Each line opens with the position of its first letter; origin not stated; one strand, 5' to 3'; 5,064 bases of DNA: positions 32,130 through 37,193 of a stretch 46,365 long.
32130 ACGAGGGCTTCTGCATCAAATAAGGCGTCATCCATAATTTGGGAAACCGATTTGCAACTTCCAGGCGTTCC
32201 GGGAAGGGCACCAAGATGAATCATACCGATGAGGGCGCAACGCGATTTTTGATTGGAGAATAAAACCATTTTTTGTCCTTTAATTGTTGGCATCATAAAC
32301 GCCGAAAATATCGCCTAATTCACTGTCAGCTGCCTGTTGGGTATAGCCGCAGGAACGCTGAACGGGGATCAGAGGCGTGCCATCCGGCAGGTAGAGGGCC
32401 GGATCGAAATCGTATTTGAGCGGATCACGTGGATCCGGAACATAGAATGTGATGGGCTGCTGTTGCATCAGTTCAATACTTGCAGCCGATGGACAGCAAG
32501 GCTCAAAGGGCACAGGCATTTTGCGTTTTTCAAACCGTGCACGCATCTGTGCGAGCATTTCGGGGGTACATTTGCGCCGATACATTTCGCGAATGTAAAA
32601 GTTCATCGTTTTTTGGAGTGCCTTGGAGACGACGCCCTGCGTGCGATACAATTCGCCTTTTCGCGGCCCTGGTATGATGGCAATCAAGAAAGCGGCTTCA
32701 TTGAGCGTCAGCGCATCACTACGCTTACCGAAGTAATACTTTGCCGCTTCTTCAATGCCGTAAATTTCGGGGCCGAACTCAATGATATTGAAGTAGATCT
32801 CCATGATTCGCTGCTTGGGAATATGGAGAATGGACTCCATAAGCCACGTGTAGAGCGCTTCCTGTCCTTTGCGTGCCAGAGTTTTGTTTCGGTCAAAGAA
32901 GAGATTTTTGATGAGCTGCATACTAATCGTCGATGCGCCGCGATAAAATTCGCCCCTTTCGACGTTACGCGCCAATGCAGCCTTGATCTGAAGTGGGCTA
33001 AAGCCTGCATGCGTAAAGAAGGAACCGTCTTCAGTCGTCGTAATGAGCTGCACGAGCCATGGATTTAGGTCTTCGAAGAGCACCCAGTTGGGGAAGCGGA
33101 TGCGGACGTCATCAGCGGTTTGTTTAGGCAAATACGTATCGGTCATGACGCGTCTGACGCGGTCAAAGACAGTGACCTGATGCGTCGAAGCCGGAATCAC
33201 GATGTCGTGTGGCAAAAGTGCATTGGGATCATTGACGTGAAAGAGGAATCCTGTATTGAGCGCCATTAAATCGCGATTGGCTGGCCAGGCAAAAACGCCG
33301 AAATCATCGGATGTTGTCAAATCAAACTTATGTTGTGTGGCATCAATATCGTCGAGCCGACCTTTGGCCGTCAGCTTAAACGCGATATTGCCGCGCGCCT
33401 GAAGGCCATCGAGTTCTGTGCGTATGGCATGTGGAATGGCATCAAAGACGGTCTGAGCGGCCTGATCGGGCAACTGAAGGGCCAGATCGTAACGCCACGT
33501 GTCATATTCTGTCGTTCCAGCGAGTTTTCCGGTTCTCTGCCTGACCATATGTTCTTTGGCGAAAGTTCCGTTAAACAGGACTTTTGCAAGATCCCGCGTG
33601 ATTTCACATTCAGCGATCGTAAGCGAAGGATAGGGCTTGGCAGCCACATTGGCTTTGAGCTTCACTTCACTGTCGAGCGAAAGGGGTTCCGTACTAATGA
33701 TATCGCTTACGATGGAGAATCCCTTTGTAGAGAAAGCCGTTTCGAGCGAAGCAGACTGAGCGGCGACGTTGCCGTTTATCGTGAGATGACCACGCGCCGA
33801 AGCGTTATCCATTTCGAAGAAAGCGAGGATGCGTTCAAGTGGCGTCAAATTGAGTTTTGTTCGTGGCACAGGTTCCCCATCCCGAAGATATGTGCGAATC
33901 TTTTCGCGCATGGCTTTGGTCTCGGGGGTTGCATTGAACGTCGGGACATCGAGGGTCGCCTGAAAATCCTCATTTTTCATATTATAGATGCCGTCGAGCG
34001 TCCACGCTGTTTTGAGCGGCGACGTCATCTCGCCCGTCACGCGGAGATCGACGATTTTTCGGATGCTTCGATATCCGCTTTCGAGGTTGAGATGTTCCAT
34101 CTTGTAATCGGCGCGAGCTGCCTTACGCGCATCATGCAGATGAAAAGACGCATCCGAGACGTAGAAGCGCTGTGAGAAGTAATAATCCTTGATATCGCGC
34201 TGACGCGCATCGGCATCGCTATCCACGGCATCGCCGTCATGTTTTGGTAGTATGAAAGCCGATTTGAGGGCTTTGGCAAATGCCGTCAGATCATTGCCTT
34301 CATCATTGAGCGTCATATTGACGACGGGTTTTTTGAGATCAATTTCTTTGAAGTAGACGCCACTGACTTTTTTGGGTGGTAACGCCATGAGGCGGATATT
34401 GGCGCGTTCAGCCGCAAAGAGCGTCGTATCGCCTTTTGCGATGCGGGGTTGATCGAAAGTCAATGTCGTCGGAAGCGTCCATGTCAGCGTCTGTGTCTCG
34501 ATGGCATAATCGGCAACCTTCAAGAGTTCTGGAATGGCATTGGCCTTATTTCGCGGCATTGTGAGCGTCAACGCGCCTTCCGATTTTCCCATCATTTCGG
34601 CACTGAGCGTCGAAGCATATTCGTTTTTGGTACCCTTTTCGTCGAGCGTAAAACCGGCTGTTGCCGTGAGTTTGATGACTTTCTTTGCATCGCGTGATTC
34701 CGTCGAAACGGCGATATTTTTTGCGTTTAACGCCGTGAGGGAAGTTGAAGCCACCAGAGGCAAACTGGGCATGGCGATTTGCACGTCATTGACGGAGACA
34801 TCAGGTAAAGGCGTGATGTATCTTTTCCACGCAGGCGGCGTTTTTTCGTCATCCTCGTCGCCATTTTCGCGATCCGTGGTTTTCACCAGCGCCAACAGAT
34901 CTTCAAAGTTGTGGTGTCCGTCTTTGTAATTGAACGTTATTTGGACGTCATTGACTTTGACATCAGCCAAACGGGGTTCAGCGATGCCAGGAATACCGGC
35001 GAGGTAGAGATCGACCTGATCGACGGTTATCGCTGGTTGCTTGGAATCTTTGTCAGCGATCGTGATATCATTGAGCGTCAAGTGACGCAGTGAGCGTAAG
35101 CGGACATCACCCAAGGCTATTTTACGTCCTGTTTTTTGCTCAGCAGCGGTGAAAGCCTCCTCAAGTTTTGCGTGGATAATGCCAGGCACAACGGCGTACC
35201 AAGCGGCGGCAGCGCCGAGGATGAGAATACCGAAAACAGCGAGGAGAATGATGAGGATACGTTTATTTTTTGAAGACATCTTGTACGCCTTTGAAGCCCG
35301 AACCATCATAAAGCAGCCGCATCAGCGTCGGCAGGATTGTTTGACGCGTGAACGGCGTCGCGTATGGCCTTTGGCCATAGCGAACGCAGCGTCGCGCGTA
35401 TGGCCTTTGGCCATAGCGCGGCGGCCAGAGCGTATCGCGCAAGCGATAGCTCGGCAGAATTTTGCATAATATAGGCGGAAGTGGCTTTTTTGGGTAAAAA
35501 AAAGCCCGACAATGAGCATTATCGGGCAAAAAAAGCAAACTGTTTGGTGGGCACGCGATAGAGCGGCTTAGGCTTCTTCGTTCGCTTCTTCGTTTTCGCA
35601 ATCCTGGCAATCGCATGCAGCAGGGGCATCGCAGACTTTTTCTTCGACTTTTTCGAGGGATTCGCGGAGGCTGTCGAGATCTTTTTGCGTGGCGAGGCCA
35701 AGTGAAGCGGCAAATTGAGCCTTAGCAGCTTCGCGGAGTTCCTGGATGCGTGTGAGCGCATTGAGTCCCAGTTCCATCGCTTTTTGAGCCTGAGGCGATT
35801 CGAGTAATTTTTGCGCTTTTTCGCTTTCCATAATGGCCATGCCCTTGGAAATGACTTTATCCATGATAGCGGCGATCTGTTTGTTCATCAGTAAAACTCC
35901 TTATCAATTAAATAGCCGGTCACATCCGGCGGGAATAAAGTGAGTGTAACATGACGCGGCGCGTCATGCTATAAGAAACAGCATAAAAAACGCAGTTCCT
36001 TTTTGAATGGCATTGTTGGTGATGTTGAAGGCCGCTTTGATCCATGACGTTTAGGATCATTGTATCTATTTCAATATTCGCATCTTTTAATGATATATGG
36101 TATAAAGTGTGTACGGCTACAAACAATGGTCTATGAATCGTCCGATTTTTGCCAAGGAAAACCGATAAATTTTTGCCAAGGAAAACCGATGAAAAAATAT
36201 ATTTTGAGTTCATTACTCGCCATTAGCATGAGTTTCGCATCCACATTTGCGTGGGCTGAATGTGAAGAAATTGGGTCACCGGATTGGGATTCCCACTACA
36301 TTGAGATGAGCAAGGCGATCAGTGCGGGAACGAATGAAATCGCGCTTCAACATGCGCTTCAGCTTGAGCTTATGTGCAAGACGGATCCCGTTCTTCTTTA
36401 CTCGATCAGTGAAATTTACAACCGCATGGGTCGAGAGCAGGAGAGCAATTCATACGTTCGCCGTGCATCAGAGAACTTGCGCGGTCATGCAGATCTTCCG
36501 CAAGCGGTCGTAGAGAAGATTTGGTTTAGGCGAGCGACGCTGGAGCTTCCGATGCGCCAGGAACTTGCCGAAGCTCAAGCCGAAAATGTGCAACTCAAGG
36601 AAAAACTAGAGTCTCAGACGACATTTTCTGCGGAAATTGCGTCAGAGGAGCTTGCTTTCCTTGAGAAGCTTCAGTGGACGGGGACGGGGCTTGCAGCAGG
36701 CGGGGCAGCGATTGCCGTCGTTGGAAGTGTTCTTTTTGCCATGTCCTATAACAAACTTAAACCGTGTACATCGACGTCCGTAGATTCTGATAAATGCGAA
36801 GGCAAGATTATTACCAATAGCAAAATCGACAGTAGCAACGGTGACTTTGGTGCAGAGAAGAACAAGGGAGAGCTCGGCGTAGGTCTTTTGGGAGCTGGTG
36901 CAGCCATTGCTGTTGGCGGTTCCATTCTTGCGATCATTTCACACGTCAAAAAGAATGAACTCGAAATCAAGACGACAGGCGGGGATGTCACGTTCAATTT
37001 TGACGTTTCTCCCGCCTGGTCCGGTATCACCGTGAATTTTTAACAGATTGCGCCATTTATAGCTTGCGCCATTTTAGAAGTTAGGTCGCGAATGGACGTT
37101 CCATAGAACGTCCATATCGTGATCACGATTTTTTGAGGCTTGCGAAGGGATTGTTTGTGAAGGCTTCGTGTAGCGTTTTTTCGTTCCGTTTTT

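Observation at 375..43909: Dispersed intergenic hairpin family with an invariant C-G(unpaired)-TAT / ATA-G core and freely covarying helices (at least 18 copies in 9 loci)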

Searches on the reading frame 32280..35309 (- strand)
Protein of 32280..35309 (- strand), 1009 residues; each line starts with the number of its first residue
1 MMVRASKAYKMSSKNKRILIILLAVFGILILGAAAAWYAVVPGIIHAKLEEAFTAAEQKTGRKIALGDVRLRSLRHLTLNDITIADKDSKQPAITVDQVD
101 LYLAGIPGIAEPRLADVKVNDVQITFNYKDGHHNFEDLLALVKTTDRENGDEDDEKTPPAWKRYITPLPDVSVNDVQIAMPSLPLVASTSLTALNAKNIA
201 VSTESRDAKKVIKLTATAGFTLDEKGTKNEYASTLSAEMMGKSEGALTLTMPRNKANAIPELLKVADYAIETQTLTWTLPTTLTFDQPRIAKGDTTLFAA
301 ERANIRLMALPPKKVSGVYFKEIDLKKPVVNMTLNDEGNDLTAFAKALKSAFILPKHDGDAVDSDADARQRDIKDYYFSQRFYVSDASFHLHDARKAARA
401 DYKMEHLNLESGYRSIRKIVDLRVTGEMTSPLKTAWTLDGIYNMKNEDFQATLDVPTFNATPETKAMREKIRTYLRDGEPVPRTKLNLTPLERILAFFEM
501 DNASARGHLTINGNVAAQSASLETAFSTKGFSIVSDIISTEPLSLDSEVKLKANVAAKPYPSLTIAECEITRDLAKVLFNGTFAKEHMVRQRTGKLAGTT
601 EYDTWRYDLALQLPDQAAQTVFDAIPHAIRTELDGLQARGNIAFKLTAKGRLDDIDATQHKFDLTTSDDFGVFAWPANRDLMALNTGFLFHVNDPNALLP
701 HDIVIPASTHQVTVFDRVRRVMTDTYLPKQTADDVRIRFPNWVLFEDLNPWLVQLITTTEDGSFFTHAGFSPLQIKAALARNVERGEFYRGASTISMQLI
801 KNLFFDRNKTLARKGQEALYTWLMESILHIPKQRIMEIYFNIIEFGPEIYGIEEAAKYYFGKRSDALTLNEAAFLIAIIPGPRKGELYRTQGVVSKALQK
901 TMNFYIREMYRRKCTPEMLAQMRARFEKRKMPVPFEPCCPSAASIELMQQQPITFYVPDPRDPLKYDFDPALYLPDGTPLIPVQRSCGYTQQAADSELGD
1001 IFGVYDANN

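Call 14: search_protein_families(library=ncbifam, proteins=[window:32280-35309:-])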
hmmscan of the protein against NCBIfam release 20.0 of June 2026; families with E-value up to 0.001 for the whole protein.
window:32280-35309:- (1009 aa): 13 families
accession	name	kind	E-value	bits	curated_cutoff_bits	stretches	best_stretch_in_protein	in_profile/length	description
TIGR02070.1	mono_pep_trsgly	equivalog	4.6e-46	157.1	182.65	1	721-897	35-210/224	monofunctional biosynthetic peptidoglycan transglycosylase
TIGR02074.1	PBP_1a_fam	subfamily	2.5e-39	135.5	508.75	1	742-911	4-167/535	PBP1A family penicillin-binding protein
NF051885.1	tranpepglycosPbpC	equivalog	6.7e-31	107.6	900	1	741-888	76-221/632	multimodular transpeptidase-transglycosylase PbpC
TIGR02073.1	PBP_1c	equivalog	1.1e-30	106.9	494.2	1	724-915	19-206/728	penicillin-binding protein 1C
TIGR02071.1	PBP_1b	equivalog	5.4e-27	94.3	717.75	1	749-919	156-324/729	penicillin-binding protein 1B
NF008643.0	PRK11636.1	equivalog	9.6e-24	83.7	1263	1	743-880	69-203/850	peptidoglycan glycosyltransferase/peptidoglycan DD-transpeptidase MrcA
NF007061.0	PRK09506.1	equivalog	6.7e-22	77.1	1120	1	751-882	222-355/825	bifunctional glycosyl transferase/transpeptidase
NF038272.1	strep_PBP1A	exception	2.8e-19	68.9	1075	1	751-913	80-238/658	penicillin-binding protein PBP1A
NF011423.0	PRK14850.1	equivalog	5e-18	64.8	1275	1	751-899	168-315/764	penicillin-binding protein 1b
NF038276.1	strep_PBP2A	exception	2.2e-17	62.5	1100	1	745-890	101-237/716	penicillin-binding protein PBP2A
NF010008.0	PRK13481.1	equivalog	1.6e-16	60.4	270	1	743-863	83-200/269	glycosyltransferase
NF008414.0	PRK11240.1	equivalog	2e-16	59.3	1121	1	724-880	50-200/774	peptidoglycan glycosyltransferase PbpC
NF038274.1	strep_PBP1B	exception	7e-15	54.4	1225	1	747-890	89-235/745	penicillin-binding protein PBP1B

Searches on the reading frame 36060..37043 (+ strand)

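Call 14: search_protein_families(library=ncbifam, proteins=[window:36060-37043:+])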
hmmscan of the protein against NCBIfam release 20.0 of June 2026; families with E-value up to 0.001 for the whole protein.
window:36060-37043:+ (327 aa): 0 families

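Call 87: search_protein_families(library=pfam, proteins=[window:36060-37043:+], max_evalue=0.01)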
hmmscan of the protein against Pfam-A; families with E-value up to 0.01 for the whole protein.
window:36060-37043:+ (327 aa): 1 family
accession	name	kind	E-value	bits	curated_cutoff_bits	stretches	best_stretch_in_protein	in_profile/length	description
PF23600.1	DUF7139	-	0.0036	17.4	30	0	207-230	22-45/150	Domain of unknown function (DUF7139)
